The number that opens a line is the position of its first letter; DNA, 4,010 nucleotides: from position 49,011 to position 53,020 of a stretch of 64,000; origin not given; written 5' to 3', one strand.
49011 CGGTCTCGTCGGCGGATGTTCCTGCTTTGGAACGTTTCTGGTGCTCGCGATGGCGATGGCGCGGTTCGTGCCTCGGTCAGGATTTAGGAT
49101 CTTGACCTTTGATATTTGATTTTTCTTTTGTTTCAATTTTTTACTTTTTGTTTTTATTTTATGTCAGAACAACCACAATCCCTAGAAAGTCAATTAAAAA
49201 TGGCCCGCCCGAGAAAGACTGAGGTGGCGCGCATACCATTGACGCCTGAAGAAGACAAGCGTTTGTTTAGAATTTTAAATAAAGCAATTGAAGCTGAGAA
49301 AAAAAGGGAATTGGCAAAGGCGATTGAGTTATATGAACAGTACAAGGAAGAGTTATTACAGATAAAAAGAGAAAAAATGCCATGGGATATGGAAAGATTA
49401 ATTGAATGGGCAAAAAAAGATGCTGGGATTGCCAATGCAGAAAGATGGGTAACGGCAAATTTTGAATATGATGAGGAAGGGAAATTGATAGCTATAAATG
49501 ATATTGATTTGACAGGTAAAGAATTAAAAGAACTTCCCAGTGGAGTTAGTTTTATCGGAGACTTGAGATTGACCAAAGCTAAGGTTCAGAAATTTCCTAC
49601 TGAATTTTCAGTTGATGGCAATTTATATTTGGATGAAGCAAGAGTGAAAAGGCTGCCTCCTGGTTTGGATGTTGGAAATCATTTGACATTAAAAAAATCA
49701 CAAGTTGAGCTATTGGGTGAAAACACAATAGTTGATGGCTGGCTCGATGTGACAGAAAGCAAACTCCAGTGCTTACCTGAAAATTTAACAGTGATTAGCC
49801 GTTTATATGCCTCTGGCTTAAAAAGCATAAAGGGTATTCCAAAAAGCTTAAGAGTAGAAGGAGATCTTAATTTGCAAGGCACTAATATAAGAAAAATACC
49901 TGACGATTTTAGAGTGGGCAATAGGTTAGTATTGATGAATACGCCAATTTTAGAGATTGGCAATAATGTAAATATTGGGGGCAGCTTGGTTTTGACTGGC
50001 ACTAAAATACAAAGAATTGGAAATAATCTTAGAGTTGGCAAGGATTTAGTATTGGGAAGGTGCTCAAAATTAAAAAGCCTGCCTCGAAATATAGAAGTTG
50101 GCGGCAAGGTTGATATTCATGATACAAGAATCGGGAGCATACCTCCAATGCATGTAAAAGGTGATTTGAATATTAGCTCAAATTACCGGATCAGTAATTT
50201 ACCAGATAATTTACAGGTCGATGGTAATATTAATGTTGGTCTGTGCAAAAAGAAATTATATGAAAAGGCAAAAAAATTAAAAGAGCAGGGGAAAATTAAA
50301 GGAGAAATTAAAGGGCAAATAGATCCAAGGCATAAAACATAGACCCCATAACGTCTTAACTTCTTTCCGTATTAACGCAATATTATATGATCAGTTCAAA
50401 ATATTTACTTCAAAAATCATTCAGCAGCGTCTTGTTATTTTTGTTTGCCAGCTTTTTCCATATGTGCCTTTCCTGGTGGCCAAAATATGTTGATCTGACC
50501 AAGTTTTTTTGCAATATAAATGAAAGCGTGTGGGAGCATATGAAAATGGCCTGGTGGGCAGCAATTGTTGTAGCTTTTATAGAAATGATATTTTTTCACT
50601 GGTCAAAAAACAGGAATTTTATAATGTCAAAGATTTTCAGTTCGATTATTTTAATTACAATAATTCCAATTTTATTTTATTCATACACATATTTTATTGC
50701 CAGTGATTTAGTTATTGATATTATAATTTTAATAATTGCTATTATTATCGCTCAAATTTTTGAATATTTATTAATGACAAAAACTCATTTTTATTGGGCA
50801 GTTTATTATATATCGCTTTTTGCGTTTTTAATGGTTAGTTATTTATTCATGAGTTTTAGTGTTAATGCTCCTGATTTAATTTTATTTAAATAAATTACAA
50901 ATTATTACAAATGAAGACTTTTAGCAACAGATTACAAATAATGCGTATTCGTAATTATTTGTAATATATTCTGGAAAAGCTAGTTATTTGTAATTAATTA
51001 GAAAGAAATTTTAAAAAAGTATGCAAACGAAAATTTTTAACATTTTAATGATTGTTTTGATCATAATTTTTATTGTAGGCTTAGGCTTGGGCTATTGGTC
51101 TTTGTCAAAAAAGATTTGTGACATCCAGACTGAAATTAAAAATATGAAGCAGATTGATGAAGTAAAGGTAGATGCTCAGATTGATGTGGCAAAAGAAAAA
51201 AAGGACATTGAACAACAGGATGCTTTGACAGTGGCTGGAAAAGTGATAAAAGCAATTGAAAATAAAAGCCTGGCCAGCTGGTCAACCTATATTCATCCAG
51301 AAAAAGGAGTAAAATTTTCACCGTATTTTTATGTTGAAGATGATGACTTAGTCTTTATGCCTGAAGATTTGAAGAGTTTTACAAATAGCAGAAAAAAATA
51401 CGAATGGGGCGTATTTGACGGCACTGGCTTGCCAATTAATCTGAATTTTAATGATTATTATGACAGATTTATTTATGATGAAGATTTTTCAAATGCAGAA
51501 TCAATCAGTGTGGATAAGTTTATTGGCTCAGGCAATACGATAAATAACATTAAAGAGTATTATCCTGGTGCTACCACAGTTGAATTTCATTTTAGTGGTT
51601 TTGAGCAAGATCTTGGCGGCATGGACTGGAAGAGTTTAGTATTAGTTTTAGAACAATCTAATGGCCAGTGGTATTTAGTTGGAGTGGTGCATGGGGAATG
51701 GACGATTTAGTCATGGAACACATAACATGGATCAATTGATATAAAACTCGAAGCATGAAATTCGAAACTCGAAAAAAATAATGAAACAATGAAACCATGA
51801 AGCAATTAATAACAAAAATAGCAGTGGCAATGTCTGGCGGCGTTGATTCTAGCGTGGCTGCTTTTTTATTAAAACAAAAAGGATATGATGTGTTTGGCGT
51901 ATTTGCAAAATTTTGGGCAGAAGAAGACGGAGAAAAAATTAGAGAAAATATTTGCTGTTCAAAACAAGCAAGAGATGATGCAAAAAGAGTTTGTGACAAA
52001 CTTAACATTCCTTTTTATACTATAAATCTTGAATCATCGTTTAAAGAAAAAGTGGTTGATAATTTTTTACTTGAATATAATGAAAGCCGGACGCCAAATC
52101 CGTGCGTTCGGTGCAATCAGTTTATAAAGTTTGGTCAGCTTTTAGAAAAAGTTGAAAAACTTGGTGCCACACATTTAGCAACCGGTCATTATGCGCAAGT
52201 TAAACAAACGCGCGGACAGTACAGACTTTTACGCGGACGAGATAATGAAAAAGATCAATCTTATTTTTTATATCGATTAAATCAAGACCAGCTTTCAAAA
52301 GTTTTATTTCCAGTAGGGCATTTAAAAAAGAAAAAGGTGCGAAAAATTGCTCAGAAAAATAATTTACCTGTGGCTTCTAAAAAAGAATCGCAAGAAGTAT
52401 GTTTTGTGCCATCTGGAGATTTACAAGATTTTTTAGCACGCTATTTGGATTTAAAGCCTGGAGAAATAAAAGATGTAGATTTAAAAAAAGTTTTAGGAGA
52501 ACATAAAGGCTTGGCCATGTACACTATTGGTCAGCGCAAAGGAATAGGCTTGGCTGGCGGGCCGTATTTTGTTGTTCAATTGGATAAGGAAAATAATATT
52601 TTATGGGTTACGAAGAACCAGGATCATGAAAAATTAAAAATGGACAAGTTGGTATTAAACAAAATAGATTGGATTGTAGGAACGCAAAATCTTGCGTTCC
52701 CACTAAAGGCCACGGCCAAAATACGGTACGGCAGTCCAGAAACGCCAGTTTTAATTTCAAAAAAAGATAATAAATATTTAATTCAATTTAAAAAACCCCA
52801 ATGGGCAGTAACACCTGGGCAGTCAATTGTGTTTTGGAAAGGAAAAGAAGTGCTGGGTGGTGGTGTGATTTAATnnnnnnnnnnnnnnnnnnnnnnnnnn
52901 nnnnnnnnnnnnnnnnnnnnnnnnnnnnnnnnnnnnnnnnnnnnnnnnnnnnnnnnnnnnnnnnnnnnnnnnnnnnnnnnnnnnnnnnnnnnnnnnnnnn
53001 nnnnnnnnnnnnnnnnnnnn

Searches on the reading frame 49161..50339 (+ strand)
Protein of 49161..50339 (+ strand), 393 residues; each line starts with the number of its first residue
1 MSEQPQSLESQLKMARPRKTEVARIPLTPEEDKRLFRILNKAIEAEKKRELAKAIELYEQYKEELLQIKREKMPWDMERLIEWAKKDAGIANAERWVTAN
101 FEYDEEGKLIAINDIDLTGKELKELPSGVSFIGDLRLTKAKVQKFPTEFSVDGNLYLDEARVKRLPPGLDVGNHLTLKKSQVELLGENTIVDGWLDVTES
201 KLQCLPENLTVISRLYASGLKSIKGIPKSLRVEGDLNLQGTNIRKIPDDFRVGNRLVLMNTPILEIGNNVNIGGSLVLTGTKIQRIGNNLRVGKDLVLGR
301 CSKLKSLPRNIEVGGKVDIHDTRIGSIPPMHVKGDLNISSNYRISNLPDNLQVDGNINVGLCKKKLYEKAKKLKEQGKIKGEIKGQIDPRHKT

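Call 3: search_protein_families(library=pfam, proteins=[window:49161-50339:+], max_evalue=1)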
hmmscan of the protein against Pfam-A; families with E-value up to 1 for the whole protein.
window:49161-50339:+ (393 aa): 4 families
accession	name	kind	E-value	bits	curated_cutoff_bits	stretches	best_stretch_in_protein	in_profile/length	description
PF04212.24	MIT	-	0.007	16.9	30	1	38-71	7-40/66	MIT (microtubule interacting and transport) domain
PF20542.4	DUF6757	-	0.057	14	27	1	356-388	18-49/54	Family of unknown function (DUF6757)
PF15283.12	DUF4595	-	0.12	12.7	34.2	1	81-121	63-99/202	Domain of unknown function (DUF4595) with porin-like fold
PF09058.15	L27_1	-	0.13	12.6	29.7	1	51-82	3-34/59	L27_1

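Call 31: search_solved_structures(query=window:49161-50339:+, max_evalue=10, show_alignments=2)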
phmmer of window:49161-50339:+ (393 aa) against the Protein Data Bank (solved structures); distinct sequences matched with E-value up to 10: 6.
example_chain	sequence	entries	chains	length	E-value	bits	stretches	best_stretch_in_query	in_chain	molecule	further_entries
8z5u_0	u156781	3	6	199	2.9e-16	62.6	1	234-360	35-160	Leucine-rich repeat protein | LRR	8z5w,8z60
4puf_A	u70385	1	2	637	0.0064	18.7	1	194-253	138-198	E3 ubiquitin-protein ligase SlrP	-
1xo3_A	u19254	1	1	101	0.25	13.5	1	57-117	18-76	RIKEN cDNA 2900073H19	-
1wgk_A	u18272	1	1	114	0.32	13.1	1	57-117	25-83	RIKEN cDNA 2900073H19 protein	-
9gva_AAA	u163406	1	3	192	3.5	9.7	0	257-283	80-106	Hexapeptide transferase family protein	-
9e78_3b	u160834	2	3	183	7.2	8.6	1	16-74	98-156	ArcMAP2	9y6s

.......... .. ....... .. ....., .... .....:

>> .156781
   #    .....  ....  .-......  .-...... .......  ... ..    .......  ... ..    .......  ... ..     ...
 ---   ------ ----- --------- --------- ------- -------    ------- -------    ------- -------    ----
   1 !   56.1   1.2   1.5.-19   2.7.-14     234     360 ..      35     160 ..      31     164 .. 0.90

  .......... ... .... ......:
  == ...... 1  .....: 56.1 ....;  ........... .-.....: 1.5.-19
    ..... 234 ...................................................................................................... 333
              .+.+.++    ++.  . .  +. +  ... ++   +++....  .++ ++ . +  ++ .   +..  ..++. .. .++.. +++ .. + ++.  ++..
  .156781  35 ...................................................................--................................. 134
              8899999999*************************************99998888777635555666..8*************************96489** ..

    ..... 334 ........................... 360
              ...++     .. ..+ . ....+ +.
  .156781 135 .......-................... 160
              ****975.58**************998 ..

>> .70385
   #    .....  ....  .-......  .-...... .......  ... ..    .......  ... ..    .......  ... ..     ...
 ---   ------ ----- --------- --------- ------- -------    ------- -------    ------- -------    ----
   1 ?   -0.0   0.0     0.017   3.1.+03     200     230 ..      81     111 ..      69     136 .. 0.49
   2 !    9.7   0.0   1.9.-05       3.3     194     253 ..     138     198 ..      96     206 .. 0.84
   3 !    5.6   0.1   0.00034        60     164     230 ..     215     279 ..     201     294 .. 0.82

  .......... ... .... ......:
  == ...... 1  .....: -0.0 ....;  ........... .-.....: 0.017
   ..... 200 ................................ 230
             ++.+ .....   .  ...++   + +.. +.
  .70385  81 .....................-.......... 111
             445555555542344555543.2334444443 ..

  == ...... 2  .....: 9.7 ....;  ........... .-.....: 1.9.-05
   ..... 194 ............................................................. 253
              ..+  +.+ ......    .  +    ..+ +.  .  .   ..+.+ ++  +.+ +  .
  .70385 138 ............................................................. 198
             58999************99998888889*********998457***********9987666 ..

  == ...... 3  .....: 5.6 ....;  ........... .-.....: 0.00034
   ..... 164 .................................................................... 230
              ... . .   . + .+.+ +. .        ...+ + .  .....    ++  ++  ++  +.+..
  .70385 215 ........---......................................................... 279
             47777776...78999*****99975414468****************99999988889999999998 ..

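Call 59: search_protein_families(library=padloc, proteins=[window:49161-50339:+], max_evalue=0.01)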
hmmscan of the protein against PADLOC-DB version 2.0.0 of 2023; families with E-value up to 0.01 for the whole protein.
window:49161-50339:+ (393 aa): 0 families

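Call 60: search_protein_families(library=ncbifam, proteins=[window:49161-50339:+], max_evalue=0.01)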
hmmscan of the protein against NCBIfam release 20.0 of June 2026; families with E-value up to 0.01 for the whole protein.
window:49161-50339:+ (393 aa): 0 families

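Call 61: search_protein_families(library=phrogs, proteins=[window:49161-50339:+], max_evalue=0.01)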
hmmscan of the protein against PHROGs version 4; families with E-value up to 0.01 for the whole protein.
window:49161-50339:+ (393 aa): 1 family
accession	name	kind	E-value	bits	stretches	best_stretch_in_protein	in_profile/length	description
phrog_2154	-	unknown function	0.004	17.7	1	249-293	112-155/185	-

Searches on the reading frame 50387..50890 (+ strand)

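Call 16: search_protein_families(library=pfam, proteins=[window:50387-50890:+], max_evalue=0.001)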
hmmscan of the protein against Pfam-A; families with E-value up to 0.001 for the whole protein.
window:50387-50890:+ (168 aa): 1 family
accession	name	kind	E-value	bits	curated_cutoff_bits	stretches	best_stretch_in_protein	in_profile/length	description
PF20122.4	DUF6512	-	4.3e-11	43.6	26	1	15-168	18-172/181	Family of unknown function (DUF6512)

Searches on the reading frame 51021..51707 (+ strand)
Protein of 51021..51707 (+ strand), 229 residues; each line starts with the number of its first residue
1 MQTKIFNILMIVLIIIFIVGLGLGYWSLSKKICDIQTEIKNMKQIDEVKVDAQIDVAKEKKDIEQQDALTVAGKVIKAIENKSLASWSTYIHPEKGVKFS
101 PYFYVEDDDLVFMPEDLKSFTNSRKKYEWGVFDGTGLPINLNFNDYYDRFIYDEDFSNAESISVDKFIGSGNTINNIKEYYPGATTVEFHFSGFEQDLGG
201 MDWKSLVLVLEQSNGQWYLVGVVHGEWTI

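Call 16: search_protein_families(library=pfam, proteins=[window:51021-51707:+], max_evalue=0.001)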
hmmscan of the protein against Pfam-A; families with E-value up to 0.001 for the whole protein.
window:51021-51707:+ (229 aa): 1 family
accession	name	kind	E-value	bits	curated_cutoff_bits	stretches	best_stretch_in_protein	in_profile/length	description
PF03021.20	CM2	-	0.00093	19.2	27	0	10-65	78-131/155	Influenza C virus M2 protein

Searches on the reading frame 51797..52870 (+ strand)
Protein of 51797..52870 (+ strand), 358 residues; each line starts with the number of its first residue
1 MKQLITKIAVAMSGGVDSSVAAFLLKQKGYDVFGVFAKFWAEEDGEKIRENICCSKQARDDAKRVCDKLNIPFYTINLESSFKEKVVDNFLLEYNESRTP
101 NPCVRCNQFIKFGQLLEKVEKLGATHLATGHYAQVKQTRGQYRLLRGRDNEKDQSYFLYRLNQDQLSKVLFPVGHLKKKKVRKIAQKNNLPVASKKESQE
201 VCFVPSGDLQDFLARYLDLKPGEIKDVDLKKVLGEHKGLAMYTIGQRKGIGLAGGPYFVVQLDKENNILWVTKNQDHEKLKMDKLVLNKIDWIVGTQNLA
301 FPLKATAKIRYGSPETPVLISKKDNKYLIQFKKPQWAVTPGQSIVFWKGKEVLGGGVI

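Call 16: search_protein_families(library=pfam, proteins=[window:51797-52870:+], max_evalue=0.001)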
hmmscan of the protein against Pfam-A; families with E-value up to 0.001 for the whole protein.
window:51797-52870:+ (358 aa): 8 families
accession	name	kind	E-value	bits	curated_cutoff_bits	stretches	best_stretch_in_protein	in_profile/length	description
PF03054.22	tRNA_Me_trans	-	1.1e-79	267.3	20.6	1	7-205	2-201/202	tRNA methyl transferase HUP domain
PF20259.3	tRNA_Me_trans_M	-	1.3e-22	79.5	27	1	210-272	1-65/66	tRNA methyl transferase PRC-barrel domain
PF20258.4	tRNA_Me_trans_C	-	1.4e-17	64.2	20.6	1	283-358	2-77/77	Aminomethyltransferase beta-barrel domain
PF01507.26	PAPS_reduct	-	6.4e-05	23.5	22.5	1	8-192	2-156/175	Phosphoadenosine phosphosulfate reductase domain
PF02540.23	NAD_synthase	-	0.00018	21.1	21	0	5-83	18-86/242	NAD synthase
PF01171.26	ATP_bind_3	-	0.00028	21.1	27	0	7-191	1-162/182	PP-loop family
PF24167.1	DUF7411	-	0.00036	20.6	28.7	0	7-50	2-44/194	Family of unknown function (DUF7411)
PF21660.3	MCP_C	-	0.00075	19.9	27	0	55-97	62-104/163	Filamentous archaeal viruses coat protein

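Call 24: find_related_loci(query=window:51797-52870:+, collection=genome_contigs, flank=1000)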
Query window:51797-52870:+ (358 aa) in genome_contigs; peptide patterns used: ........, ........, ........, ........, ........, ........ (x = any residue, [..] = any of these).
250 stretches matched a pattern; 231 encode a relative of the query (tblastn E <= 1e-3); the best 80 are kept; 80 distinct loci.
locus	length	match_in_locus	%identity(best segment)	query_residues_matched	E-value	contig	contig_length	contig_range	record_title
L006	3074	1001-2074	84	1-358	0e+0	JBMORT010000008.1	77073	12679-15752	MAG: Patescibacteria group bacterium isolate Betzabe_MAG187 MAG187_8, whole genome shotgun sequence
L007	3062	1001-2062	60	1-358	2e-143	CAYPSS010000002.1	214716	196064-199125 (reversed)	MAG TPA_asm: uncultured Gammaproteobacteria bacterium isolate binchicken_co27_474 genome assembly, contig: NODE_57_lengt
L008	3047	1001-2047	58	7-358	3e-135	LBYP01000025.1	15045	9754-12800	MAG: Parcubacteria group bacterium GW2011_GWA2_40_23 UT91_C0025, whole genome shotgun sequence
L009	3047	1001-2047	54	7-358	2e-126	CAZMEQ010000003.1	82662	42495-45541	MAG TPA_asm: uncultured Gammaproteobacteria bacterium isolate binchicken_co154_115 genome assembly, contig: NODE_249_len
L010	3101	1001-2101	53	7-358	1e-125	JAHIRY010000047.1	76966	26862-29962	MAG: Patescibacteria group bacterium isolate MM_PC_MetaG.mb.147 MM_PC_MetaG.mb.147_k141_1961699, whole genome shotgun se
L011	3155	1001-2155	49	7-358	2e-122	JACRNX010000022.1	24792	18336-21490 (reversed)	MAG: Candidatus Falkowbacteria bacterium isolate NC_groundwater_1946_Pr3_S-0.2um_44_7 scaffold_137458, whole genome shot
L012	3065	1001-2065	51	7-358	1e-121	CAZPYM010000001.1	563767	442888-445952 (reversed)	MAG TPA_asm: uncultured Gammaproteobacteria bacterium isolate SRP178699_co1_170 genome assembly, contig: NODE_1_length_5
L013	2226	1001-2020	53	7-358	1e-119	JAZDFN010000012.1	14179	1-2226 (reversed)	MAG: bacterium isolate MEGAHIT-group-0.209 k141_10722961, whole genome shotgun sequence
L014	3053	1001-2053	52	7-358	2e-114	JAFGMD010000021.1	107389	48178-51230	MAG: Candidatus Falkowbacteria bacterium isolate Zod_Metabat.442 k87_6820068, whole genome shotgun sequence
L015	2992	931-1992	52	1-358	3e-115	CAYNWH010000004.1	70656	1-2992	MAG TPA_asm: uncultured Gammaproteobacteria bacterium isolate SRP214966_co1_418 genome assembly, contig: NODE_393_length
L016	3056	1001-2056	52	1-353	3e-114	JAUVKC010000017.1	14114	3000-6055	MAG: Candidatus Buchananbacteria bacterium isolate CSMAG_470 CSMAG_470_k127_690614_length_14114_cov_17.0578, whole genom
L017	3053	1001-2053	51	7-358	2e-111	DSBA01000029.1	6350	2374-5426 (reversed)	MAG TPA_asm: Candidatus Uhrbacteria bacterium isolate SpSt-1161 Ga0129302_1007965, whole genome shotgun sequence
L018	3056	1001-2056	51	6-358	3e-111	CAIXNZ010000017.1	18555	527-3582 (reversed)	Candidatus Falkowbacteria bacterium isolate AlinenSediments_bin-2611 genome assembly, contig: bin-2611:017/128, whole ge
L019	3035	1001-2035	51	7-353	2e-110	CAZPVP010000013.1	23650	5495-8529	MAG TPA_asm: uncultured Gammaproteobacteria bacterium isolate SRP141376_co1_289 genome assembly, contig: NODE_4688_lengt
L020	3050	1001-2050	50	8-358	8e-108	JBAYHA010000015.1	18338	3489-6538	MAG: Patescibacteria group bacterium isolate SO_2016_GW1_138 scaffold05217_OW334_2016, whole genome shotgun sequence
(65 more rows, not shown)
